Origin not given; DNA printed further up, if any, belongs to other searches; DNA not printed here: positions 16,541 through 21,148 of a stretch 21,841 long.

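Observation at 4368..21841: At least five tandem giant paralogs (ZnR-cyclase-STAND-TPR-ConA-like) behind one promoter: candidate NLR-like sensor array with cyclic-nucleotide output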

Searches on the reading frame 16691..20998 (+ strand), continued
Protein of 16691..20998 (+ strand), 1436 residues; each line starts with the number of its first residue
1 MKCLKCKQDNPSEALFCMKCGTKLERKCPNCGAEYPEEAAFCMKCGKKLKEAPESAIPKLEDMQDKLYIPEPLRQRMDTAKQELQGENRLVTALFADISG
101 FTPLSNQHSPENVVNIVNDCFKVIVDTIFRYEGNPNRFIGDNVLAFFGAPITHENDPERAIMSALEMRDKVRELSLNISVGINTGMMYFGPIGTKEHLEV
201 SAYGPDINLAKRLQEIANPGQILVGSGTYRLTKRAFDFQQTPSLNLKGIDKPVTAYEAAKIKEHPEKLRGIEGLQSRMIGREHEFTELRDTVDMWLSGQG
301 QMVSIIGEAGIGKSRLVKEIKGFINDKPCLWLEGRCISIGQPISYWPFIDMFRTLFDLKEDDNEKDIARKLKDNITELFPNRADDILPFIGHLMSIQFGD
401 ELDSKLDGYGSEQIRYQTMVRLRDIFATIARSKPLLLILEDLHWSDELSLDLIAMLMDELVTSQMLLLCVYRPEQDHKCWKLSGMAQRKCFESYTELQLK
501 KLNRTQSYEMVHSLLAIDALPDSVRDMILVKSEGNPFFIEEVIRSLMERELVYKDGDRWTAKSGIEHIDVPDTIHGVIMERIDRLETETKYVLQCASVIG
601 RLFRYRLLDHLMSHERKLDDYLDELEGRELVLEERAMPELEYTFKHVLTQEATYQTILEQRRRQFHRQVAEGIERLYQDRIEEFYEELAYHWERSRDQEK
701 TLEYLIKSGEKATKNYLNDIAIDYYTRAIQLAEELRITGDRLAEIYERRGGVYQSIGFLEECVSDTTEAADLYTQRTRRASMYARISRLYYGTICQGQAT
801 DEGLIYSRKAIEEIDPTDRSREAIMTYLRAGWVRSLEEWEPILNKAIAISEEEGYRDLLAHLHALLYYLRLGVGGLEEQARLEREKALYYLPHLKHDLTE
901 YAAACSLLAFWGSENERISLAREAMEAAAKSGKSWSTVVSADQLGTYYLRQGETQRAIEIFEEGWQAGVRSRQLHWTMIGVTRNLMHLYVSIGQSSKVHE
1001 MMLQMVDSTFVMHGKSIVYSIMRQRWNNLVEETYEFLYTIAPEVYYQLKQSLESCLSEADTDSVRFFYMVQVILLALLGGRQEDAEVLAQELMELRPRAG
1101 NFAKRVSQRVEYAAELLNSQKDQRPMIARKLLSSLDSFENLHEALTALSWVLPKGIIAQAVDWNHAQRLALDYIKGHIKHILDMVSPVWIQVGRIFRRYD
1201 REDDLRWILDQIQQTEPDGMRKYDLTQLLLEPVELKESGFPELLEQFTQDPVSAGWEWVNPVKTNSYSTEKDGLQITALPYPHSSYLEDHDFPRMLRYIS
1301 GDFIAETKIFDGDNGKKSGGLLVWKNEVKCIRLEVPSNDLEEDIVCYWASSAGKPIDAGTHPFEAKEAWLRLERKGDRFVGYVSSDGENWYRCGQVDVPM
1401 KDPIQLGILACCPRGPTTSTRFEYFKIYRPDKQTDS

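Call 51: find_encoding_contigs(protein=P0004, flank=10000, max_places=3)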
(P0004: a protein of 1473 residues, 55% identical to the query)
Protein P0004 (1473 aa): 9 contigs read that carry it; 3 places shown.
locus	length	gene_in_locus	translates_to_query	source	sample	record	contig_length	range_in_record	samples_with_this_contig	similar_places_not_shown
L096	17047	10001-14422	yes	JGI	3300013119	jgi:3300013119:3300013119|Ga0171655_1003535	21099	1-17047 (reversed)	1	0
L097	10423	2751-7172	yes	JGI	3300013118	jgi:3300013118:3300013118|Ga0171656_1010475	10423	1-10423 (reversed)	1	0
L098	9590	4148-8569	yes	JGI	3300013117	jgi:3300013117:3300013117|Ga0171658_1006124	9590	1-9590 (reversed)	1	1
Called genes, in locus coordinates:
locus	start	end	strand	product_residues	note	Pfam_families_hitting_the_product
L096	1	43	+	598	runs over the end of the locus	PF20581:DUF6785, PF20580:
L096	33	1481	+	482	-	PF11762:Arabinose_Iso_C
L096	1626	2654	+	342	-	PF21189:PHA02142, PF09414:RNA_ligase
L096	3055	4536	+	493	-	PF02952:Fucose_iso_C (faint)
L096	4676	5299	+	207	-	PF13385:Laminin_G_3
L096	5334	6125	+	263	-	PF13385:Laminin_G_3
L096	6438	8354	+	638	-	PF20581:DUF6785, PF20580:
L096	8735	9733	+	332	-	PF02423:OCD_Mu_crystall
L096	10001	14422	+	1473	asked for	PF12773:DZR, PF13240:Zn_Ribbon_1, PF00211:Guanylate_cyc, PF13191:AAA_16, PF13424:TPR_12 (faint), PF17851:GH43_C2 (weak), PF07081:DUF1349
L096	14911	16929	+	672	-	-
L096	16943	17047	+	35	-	?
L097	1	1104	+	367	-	?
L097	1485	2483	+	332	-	PF02423:OCD_Mu_crystall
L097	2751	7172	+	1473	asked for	PF12773:DZR, PF13240:Zn_Ribbon_1, PF00211:Guanylate_cyc, PF13191:AAA_16, PF13424:TPR_12 (faint), PF17851:GH43_C2 (weak), PF07081:DUF1349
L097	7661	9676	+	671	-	-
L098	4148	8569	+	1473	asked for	PF12773:DZR, PF13240:Zn_Ribbon_1, PF00211:Guanylate_cyc, PF13191:AAA_16, PF13424:TPR_12 (faint), PF17851:GH43_C2 (weak), PF07081:DUF1349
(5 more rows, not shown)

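Call 79: search_protein_families(library=padloc, alignment_id=A5, max_evalue=0.00001)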
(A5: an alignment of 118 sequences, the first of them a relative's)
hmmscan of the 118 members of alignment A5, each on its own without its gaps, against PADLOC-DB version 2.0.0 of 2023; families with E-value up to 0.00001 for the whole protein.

A. member 1, L006:8452-9651:+ (400 aa): 5 families
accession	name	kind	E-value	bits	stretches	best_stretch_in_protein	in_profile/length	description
PDLC02371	PycTIR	-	4.4e-14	50.5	1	32-149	37-154/288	-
PDLC00731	Effector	-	1.1e-13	48.9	1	32-134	40-143/306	TIR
PDLC00732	Effector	-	6.4e-10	36.4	1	28-120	32-125/301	TIR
PDLC00734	PycC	-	3.3e-09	34.3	1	20-153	21-160/374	Pycsar cyclase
PDLC00730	Effector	-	9.1e-07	26.4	1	38-137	62-163/299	TIR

B. families by the number of members that match (of 118 scanned): 19 families
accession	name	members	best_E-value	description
PDLC02371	PycTIR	8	2.1e-16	-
PDLC00731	Effector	8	1e-14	TIR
PDLC00732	Effector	7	3.7e-11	TIR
PDLC00734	PycC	5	2.7e-10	Pycsar cyclase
PDLC01169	TPR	2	2.8e-10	TPR repeats containing protein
PDLC00730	Effector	2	9.1e-07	TIR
PDLC03014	subtilase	1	1.4e-30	-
PDLC02630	DrmD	1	2.9e-30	DrmD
PDLC02903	pVip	1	5.2e-14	Viperins not associated with kinases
PDLC02904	pVip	1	6.7e-13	Viperins associated with kinases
PDLC02197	IetS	1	2.3e-12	-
PDLC02199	IetS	1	7e-10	-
PDLC02201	IetS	1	1.5e-09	-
PDLC02202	IetS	1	1.7e-09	-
PDLC04030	PD-T4-2_B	1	1.3e-07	-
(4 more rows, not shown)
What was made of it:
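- On Avs/AVAST or other known antiviral STAND: 118 immediate neighbours of 80 loci gave cNMP-domain matches plus about 6 singletons (call 79).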

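Call 80: search_protein_families(library=pfam, alignment_id=A5, max_evalue=0.00001)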
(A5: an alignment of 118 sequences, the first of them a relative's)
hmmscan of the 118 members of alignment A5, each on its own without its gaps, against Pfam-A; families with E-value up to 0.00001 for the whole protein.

A. member 1, L006:8452-9651:+ (400 aa): 2 families
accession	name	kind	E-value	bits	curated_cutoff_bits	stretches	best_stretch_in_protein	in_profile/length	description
PF07228.17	SpoIIE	-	3.6e-39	135.2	25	1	198-398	2-190/192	Stage II sporulation protein E (SpoIIE)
PF00027.35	cNMP_binding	-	8.4e-18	64.6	27.5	1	36-115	3-87/89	Cyclic nucleotide-binding domain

B. families by the number of members that match (of 118 scanned): 158 families (the first 25 are shown)
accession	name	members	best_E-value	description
PF00027.35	cNMP_binding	8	5.4e-27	Cyclic nucleotide-binding domain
PF02518.31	HATPase_c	6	1.6e-27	Histidine kinase-, DNA gyrase B-, and HSP90-like ATPase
PF04055.27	Radical_SAM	4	6.7e-26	Radical SAM superfamily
PF07992.20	Pyr_redox_2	3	9.1e-49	Pyridine nucleotide-disulphide oxidoreductase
PF03704.23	BTAD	3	2.7e-29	Bacterial transcriptional activator domain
PF00072.30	Response_reg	3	4.2e-24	Response regulator receiver domain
PF13424.12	TPR_12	3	4.3e-22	Tetratricopeptide repeat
PF13738.12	Pyr_redox_3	3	1.2e-21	Pyridine nucleotide-disulphide oxidoreductase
PF00070.33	Pyr_redox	3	2.1e-15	Pyridine nucleotide-disulphide oxidoreductase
PF07719.23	TPR_2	3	4.1e-12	Tetratricopeptide repeat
PF13181.12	TPR_8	3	2.4e-10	Tetratricopeptide repeat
PF01266.30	DAO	3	1.1e-08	FAD dependent oxidoreductase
PF13191.12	AAA_16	3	1.3e-08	AAA ATPase domain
PF17874.7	TPR_MalT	3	2.2e-08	MalT-like TPR region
PF12831.13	FAD_oxidored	3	6.4e-08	FAD dependent oxidoreductase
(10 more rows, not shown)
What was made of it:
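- cNMP_binding is the top Pfam family among 118 immediate neighbours (8; HATPase_c 6) (call 80).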
